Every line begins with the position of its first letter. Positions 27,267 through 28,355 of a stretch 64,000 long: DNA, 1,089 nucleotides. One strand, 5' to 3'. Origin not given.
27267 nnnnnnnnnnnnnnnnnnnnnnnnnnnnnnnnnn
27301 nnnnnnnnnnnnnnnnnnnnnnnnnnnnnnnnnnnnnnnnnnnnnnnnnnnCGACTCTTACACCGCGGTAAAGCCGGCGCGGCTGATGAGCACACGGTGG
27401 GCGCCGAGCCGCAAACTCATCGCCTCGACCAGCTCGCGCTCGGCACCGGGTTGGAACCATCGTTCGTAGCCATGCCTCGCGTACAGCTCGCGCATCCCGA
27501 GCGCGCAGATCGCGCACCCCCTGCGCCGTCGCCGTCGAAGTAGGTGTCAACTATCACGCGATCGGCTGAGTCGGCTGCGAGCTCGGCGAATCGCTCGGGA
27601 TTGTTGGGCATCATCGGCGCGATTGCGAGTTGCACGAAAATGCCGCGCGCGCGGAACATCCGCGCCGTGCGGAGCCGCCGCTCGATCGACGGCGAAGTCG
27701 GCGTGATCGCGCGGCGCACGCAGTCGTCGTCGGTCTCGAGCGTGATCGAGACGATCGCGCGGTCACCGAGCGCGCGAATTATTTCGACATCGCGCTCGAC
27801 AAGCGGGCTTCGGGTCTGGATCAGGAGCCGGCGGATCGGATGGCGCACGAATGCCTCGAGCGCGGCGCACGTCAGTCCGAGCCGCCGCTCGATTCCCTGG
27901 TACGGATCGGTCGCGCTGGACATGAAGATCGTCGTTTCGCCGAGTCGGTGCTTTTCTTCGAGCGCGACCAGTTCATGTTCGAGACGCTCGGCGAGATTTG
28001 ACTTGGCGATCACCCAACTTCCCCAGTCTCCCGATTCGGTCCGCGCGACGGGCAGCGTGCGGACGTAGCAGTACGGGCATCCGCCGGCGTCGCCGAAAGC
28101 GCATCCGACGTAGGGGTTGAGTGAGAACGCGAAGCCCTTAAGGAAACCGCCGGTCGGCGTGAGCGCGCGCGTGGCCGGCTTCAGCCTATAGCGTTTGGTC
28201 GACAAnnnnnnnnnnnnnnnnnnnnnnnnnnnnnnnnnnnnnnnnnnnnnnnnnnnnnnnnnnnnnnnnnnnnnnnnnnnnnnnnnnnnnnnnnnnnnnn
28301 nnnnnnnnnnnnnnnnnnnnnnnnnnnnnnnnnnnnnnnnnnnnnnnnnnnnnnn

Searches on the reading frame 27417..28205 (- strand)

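Call 16: search_protein_families(library=pfam, proteins=[window:27417-28205:-], max_evalue=1e-10)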
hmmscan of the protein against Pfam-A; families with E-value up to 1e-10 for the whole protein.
window:27417-28205:- (262 aa): 1 family
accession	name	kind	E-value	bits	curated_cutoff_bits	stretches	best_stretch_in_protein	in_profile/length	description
PF04055.27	Radical_SAM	-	1e-13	52.2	29.5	1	30-210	2-163/166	Radical SAM superfamily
